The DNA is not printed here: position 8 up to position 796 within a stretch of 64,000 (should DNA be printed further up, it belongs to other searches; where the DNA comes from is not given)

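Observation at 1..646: Partial gene for an HExxH membrane metallopeptidase-like protein with a long Glu-Pro repeat linker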

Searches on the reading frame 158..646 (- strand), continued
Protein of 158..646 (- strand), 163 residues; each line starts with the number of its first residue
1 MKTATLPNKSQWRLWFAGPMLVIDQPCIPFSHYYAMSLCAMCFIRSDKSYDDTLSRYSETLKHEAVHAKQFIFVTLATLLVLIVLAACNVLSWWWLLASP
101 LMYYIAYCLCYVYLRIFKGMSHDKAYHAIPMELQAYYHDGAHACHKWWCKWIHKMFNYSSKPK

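Call 79: fold_search(model_id=the predicted structure, library=viral)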
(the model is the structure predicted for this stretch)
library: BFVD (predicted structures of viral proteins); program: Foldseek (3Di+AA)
matches with E <= 10: 80; with E <= 0.001: 1
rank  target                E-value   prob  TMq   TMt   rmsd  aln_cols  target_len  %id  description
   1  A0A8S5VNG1            5.6e-07  1.00  0.67  0.58   4.3       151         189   28  (no name in the UniProt tables at hand)
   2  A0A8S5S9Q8            2.3e-03  1.00  0.58  0.46   3.4       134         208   22  Uncharacterized protein [Myoviridae sp. ctByu2]
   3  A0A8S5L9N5            5.5e-03  1.00  0.53  0.49   5.3       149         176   21  Uncharacterized protein [Myoviridae sp. ctPuP5]
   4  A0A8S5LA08            7.6e-03  1.00  0.42  0.47   4.9       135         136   19  Uncharacterized protein [Myoviridae sp. ctPuP5]
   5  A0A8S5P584            8.0e-03  1.00  0.47  0.50   4.9       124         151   19  Uncharacterized protein [Herelleviridae sp. cttEB8]
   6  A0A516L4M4            1.0e-02  1.00  0.55  0.69   4.0       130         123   22  (no name in the UniProt tables at hand)
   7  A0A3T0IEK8            1.1e-02  1.00  0.45  0.58   4.1       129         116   16  (no name in the UniProt tables at hand)
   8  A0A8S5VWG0            3.0e-02  1.00  0.52  0.67   3.1       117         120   20  (no name in the UniProt tables at hand)
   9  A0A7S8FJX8            4.1e-01  0.38  0.22  0.37   9.4        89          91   21  (no name in the UniProt tables at hand)
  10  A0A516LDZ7            4.3e-01  0.89  0.29  0.43  10.5        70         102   13  (no name in the UniProt tables at hand)
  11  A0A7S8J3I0            9.9e-01  0.28  0.31  0.08  13.0       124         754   13  (no name in the UniProt tables at hand)
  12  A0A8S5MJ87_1          1.1e+00  0.80  0.29  0.04   2.3        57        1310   16  ATP dependent DNA helicase [CrAss-like virus sp. ctcfK29]
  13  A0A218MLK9            1.1e+00  0.60  0.26  0.14   9.9        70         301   14  Uncharacterized protein [uncultured virus]
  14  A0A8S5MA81            1.1e+00  0.44  0.25  0.30   4.3        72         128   12  Metallopeptidase [Siphoviridae sp. ctsDY37]
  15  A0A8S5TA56            1.2e+00  0.38  0.25  0.32   4.8        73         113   15  Peptidase [Siphoviridae sp. ctwDi18]
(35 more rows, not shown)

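Call 84: find_related_loci(query=A3, collection=genome_contigs, flank=3000)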
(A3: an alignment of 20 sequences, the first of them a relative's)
Query A3 (132 aa) in genome_contigs; peptide patterns used: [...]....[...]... (x = any residue, [..] = any of these).
600 stretches matched a pattern (row limit reached: there are more); 595 encode a relative of the query (tblastn E <= 1e-3); the best 80 are kept; 80 distinct loci.
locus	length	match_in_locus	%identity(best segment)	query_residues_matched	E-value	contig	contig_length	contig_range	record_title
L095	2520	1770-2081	48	1-132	3e-34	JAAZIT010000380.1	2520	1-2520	MAG: Clostridiales bacterium isolate AS21ysBPME_10 248227_AS21, whole genome shotgun sequence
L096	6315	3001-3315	44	1-132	8e-30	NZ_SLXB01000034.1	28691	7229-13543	Bacteroides heparinolyticus strain DSM 23917 Ga0310509_134, whole genome shotgun sequence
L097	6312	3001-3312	44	1-131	3e-29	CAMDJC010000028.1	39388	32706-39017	MAG: uncultured Odoribacter sp. isolate ERR1606221_bin.9_metaWRAP_v1.3_MAG genome assembly, contig: ERZ10552303.390, who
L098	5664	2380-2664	43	10-131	3e-27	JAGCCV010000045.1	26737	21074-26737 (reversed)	MAG: Bacteroidaceae bacterium isolate RGIG9675 Yak_Omasum-2__c405705, whole genome shotgun sequence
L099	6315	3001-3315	39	1-132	4e-27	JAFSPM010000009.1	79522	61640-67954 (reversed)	MAG: Bacteroidaceae bacterium isolate RGIG3355 Goat_Reticulum-6__c50422, whole genome shotgun sequence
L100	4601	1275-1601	45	1-131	4e-27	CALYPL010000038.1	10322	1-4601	MAG: uncultured Dysgonomonas sp. isolate SRR11267078_bin.5_metawrap_v1.3.0_MAG genome assembly, contig: ERZ9515161_1597,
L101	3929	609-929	46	1-131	5e-27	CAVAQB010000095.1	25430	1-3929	Anaeroplasmataceae bacterium isolate H07602-L1_cleanbin_000024 genome assembly, contig: Spades_H07602-L1_contig_951, who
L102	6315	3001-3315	41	1-132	3e-26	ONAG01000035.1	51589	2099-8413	uncultured Prevotellaceae bacterium isolate RUG112 genome assembly, contig: scaffold_374, whole genome shotgun sequence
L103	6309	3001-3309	41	1-130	6e-26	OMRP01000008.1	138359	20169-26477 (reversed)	uncultured Prevotellaceae bacterium isolate RUG812 genome assembly, contig: scaffold_72, whole genome shotgun sequence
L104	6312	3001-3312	40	1-131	9e-26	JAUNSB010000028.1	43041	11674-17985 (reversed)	MAG: Prevotella sp. isolate S4M_St_13 NODE_282_length_43041_cov_28.563463, whole genome shotgun sequence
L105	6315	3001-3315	38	1-132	1e-25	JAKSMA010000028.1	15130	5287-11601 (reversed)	MAG: Muribaculaceae bacterium isolate Horse_feces113 MAG113_28, whole genome shotgun sequence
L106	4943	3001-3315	44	1-131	2e-25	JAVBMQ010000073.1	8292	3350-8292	MAG: Bacteroidales bacterium isolate EPI_MAG_00056 c_000009614378, whole genome shotgun sequence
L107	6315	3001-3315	42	1-131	2e-25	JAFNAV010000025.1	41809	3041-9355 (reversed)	MAG: Bacteroidetes bacterium isolate CTSoil_027 scaffold_97, whole genome shotgun sequence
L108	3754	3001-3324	42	1-131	3e-25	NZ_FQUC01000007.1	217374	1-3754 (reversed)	Dysgonomonas macrotermitis strain DSM 27370, whole genome shotgun sequence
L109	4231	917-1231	40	1-132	3e-25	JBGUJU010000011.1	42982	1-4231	MAG: Sodaliphilus sp. isolate ruminal_MAG_297 ruminal_MAG_297_contig_0011, whole genome shotgun sequence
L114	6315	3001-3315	39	1-132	1e-24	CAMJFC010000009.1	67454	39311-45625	MAG: uncultured Prevotellaceae bacterium isolate SRR12081293_bin.71_metaWRAP_v1.3_MAG genome assembly, contig: ERZ122897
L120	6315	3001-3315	41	1-132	4e-24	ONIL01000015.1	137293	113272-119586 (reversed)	uncultured Prevotellaceae bacterium isolate RUG330 genome assembly, contig: scaffold_83, whole genome shotgun sequence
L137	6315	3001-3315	38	1-132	9e-23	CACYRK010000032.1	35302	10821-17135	MAG: uncultured Bacteroidales bacterium isolate RUG12202 genome assembly, contig: RUG12202_asm_32, whole genome shotgun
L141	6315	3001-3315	39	1-132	9e-23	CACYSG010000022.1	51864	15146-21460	MAG: uncultured Bacteroidales bacterium isolate RUG12225 genome assembly, contig: RUG12225_asm_22, whole genome shotgun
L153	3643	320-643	39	1-131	2e-21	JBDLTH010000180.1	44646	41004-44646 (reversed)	MAG: Bacteroidota bacterium isolate lajara_2019_sw_WHONDRS-S19S_0034_B_bin.4 scaffold_395324, whole genome shotgun seque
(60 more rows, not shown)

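Call 86: search_protein_families(library=phrogs, proteins=[L038:4161-4631:+, L141:3358-4797:+, L036:6554-7624:+, L038:4942-6117:+, L035:7596-7997:+, L120:2265-2840:-, L109:2882-3907:+, L114:3366-5357:+, L153:651-1595:+, L137:3347-3961:+], max_evalue=0.001)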
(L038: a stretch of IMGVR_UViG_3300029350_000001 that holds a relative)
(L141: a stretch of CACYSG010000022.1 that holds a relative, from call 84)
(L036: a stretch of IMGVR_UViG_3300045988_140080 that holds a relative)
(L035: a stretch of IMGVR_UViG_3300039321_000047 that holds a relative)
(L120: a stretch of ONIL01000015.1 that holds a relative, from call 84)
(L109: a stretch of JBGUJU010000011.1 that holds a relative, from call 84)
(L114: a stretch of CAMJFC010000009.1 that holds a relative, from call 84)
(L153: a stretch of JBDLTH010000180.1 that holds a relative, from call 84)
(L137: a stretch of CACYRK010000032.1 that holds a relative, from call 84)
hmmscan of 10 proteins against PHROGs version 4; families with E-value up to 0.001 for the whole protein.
L038:4161-4631:+ (157 aa): 1 family
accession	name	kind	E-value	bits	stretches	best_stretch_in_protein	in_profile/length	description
phrog_93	-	DNA, RNA and nucleotide metabolism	4e-06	26.8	1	3-133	347-455/613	endonuclease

L141:3358-4797:+ (480 aa): 1 family
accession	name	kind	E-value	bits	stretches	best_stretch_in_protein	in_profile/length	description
phrog_14881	-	unknown function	0.00046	20.6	0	7-80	8-82/289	-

L036:6554-7624:+ (357 aa): 5 families
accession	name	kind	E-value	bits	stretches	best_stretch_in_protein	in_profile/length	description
phrog_1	-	integration and excision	2.9e-27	97.2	1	107-337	207-436/611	integrase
phrog_216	-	integration and excision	4.4e-19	69.7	1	190-342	77-230/301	integrase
phrog_7685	-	integration and excision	0.00026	21.6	1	230-343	129-228/240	integrase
phrog_23271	-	unknown function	0.00044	21.2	0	298-334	12-48/67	-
phrog_10613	-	tail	0.00082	20.3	0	3-63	49-109/237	tail length tape measure protein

L038:4942-6117:+ (392 aa): 1 family
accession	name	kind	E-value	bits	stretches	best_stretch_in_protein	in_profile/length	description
phrog_947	-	DNA, RNA and nucleotide metabolism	1.3e-19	71.4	1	8-386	4-363/368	DNA polymerase processivity factor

L035:7596-7997:+ (134 aa): 0 families

L120:2265-2840:- (191 aa): 1 family
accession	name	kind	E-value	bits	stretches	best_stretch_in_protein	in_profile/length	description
phrog_21455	-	unknown function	1.7e-15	58.6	1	8-172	16-179/196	-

L109:2882-3907:+ (342 aa): 0 families

L114:3366-5357:+ (664 aa): 0 families

L153:651-1595:+ (315 aa): 1 family
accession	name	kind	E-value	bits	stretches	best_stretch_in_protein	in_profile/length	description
phrog_35155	-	unknown function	4.8e-52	178.2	2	153-310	55-210/371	-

L137:3347-3961:+ (205 aa): 2 families
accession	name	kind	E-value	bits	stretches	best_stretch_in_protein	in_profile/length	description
phrog_28876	-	other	5.6e-29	102.1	1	20-204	16-194/435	metal-dependent phosphohydrolase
phrog_5889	-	unknown function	1.6e-26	94.2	1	10-201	19-194/242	-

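Call 87: search_protein_families(library=pfam, proteins=[L038:4161-4631:+, L141:3358-4797:+, L036:6554-7624:+, L038:4942-6117:+, L035:7596-7997:+, L120:2265-2840:-, L109:2882-3907:+, L114:3366-5357:+, L153:651-1595:+, L137:3347-3961:+], max_evalue=0.001)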
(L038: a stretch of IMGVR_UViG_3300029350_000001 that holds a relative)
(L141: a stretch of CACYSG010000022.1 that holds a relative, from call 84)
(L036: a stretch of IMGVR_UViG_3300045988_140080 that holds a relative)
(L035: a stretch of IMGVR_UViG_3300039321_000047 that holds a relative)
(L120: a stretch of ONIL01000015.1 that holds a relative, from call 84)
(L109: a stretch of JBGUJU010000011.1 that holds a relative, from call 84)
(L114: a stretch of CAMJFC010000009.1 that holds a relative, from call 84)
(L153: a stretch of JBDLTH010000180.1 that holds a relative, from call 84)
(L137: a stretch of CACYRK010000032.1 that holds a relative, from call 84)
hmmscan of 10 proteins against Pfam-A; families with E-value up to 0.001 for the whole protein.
L038:4161-4631:+ (157 aa): 0 families

L141:3358-4797:+ (480 aa): 1 family
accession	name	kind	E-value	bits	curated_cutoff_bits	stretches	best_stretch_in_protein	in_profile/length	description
PF02113.21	Peptidase_S13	-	1.1e-59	202.9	22.8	1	26-472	2-440/444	D-Ala-D-Ala carboxypeptidase 3 (S13) family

L036:6554-7624:+ (357 aa): 1 family
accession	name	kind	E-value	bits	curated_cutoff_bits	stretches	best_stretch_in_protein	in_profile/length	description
PF00589.27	Phage_integrase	-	3.7e-14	53.3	27.1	1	183-336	18-168/172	Phage integrase family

L038:4942-6117:+ (392 aa): 0 families

L035:7596-7997:+ (134 aa): 0 families

L120:2265-2840:- (191 aa): 1 family
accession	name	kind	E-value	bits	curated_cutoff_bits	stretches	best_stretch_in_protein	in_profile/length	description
PF09605.15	Trep_Strep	-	3.7e-24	86.2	28.7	1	4-174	5-174/185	Hypothetical bacterial integral membrane protein (Trep_Strep)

L109:2882-3907:+ (342 aa): 0 families

L114:3366-5357:+ (664 aa): 1 family
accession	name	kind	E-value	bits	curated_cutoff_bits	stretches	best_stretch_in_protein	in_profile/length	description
PF03169.20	OPT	-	2.6e-107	360.5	25.8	1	43-623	5-622/623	OPT oligopeptide transporter protein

L153:651-1595:+ (315 aa): 2 families
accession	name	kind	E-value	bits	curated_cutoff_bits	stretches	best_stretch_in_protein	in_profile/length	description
PF01625.27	PMSR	-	6.8e-55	185.9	23.7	1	159-309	1-153/153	Peptide methionine sulfoxide reductase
PF01641.26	SelR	-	5.2e-42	142.9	24.9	1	39-151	1-116/116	SelR domain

L137:3347-3961:+ (205 aa): 2 families
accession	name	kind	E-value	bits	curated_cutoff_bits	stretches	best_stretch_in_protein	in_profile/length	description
PF01966.28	HD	-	3.3e-06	27.8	22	1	57-200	2-115/116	HD domain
PF07514.17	TraI_2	-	1.2e-05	24.8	23.9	1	43-101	53-117/324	Putative helicase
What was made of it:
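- Many members are chromosomal or lie far from lysis genes (calls 86, 87).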

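Call 93: search_protein_families(library=phrogs, proteins=[L014:10792-11364:+, L014:11497-12783:+, L014:12875-14587:+, L014:14855-15955:+, L014:15976-17079:+, L014:17335-19284:+, L014:19292-19846:+, L014:19861-20340:+, L009:6434-7690:+, L009:8885-9712:-], max_evalue=0.001)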
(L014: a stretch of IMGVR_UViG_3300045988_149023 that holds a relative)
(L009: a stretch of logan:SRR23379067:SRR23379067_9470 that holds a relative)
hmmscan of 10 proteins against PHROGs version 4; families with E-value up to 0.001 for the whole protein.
L014:10792-11364:+ (191 aa): 1 family
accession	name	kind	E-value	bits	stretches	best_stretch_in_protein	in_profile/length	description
phrog_32623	-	unknown function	6.7e-28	98.7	1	3-167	2-165/185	-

L014:11497-12783:+ (429 aa): 0 families

L014:12875-14587:+ (571 aa): 2 families
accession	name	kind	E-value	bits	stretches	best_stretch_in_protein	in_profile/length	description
phrog_28442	-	unknown function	8.2e-119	398.6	1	37-569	56-599/604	-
phrog_138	-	head and packaging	2e-15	57.7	1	10-359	5-261/444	major head protein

L014:14855-15955:+ (367 aa): 0 families

L014:15976-17079:+ (368 aa): 3 families
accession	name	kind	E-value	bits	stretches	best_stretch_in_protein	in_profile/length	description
phrog_3339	-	DNA, RNA and nucleotide metabolism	7.4e-42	145.1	1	112-367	299-535/536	homing endonuclease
phrog_559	-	DNA, RNA and nucleotide metabolism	4.5e-35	122.5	1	138-367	376-601/607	HNH endonuclease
phrog_29804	-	unknown function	8.5e-18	65.5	1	56-312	236-471/534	-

L014:17335-19284:+ (650 aa): 1 family
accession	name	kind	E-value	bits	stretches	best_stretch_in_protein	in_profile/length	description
phrog_858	-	transcription regulation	1.6e-10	42.6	1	262-374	17-125/129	starvation-inducible transcriptional regulator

L014:19292-19846:+ (185 aa): 0 families

L014:19861-20340:+ (160 aa): 0 families

L009:6434-7690:+ (419 aa): 1 family
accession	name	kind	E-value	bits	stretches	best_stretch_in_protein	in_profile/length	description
phrog_945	-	DNA, RNA and nucleotide metabolism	0.00076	20.2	0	294-354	9-65/145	endonuclease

L009:8885-9712:- (276 aa): 0 families

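Call 95: search_solved_structures(query=L014:10792-11364:+, max_evalue=1)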
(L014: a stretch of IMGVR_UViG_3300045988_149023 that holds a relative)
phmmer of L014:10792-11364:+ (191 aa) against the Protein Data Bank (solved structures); distinct sequences matched with E-value up to 1: 1.
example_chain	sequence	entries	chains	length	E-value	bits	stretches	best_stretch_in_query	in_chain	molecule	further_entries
9exj_A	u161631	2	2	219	0.86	12.5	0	50-105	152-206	Endoglucanase | AA11 family lytic polysaccharide monooxygenase B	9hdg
